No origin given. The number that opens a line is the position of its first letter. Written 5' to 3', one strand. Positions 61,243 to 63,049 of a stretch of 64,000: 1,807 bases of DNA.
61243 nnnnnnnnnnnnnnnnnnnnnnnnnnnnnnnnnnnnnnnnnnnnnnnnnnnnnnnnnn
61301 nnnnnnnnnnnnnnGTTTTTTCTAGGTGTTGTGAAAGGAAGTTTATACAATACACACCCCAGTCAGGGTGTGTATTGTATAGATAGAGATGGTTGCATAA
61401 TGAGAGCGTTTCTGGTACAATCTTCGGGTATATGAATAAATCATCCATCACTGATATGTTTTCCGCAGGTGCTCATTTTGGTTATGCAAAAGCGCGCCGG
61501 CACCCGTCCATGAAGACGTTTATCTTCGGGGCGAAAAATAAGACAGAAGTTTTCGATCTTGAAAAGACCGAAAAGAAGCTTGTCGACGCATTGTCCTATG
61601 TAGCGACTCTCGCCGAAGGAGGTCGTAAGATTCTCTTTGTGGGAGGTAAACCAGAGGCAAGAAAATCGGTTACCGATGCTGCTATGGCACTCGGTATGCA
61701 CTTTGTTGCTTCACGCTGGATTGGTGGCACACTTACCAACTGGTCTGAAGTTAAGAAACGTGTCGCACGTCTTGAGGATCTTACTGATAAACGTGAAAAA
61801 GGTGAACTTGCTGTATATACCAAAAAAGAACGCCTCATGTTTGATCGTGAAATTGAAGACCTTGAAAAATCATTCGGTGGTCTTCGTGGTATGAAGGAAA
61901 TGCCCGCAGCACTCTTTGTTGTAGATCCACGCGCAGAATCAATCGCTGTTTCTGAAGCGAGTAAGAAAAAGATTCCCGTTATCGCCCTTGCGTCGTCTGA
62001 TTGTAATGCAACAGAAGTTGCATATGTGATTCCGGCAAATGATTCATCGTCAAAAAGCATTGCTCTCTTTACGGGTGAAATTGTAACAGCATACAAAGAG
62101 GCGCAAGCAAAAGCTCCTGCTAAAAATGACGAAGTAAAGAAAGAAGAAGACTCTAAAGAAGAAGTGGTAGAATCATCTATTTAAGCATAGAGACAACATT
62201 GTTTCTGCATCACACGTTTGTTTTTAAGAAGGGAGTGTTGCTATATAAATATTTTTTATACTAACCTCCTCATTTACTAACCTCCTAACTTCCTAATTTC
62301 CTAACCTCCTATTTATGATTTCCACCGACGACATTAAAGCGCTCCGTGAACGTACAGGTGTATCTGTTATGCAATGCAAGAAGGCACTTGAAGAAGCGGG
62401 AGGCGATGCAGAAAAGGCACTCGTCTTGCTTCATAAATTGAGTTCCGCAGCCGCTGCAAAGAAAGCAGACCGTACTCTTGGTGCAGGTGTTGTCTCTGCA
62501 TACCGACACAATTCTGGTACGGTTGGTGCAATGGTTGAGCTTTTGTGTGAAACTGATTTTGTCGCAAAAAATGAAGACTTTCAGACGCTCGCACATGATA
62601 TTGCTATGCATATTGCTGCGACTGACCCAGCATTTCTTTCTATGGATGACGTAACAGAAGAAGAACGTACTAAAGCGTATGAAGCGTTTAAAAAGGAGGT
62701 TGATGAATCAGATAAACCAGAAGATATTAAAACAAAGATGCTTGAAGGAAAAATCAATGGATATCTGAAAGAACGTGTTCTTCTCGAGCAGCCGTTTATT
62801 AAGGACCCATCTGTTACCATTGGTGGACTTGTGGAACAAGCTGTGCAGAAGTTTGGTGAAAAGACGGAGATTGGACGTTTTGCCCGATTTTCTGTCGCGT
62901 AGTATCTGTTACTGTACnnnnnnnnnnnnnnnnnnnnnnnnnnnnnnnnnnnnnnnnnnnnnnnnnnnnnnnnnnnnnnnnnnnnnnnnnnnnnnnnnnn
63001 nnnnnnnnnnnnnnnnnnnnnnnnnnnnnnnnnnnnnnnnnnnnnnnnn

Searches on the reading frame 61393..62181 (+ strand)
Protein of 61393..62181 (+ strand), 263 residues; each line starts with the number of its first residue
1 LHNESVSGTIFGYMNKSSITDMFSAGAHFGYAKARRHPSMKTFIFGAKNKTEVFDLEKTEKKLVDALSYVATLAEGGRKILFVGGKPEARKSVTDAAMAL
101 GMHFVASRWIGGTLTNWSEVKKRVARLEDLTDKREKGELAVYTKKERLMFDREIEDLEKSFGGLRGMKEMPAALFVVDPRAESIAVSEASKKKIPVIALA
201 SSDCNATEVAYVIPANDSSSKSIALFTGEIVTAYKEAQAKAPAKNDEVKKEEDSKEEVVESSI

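Call 82: search_protein_families(library=pfam, proteins=[window:61393-62181:+], max_evalue=0.001)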
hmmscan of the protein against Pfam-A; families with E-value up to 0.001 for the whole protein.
window:61393-62181:+ (263 aa): 1 family
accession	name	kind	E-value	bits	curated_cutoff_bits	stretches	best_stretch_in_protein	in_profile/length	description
PF00318.25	Ribosomal_S2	-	7.1e-70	235.1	26.1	1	22-236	1-215/216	Ribosomal protein S2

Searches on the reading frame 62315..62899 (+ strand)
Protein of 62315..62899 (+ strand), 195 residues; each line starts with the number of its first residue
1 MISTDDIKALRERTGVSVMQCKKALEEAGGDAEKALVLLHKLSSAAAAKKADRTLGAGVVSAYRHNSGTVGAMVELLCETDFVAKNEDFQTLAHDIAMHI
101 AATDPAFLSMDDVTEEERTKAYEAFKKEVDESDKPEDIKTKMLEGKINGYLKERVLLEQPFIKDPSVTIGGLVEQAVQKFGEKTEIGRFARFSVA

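Call 82: search_protein_families(library=pfam, proteins=[window:62315-62899:+], max_evalue=0.001)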
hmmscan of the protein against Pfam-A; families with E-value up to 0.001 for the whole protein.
window:62315-62899:+ (195 aa): 2 families
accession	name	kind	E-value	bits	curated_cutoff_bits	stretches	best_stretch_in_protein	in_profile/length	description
PF00889.24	EF_TS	-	2.7e-33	115.7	27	2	91-194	105-202/204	Elongation factor TS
PF25025.1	EF-Ts_N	-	4.1e-05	23.9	33.2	1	7-41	17-52/60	Elongation factor Ts, mitochondrial, N-terminal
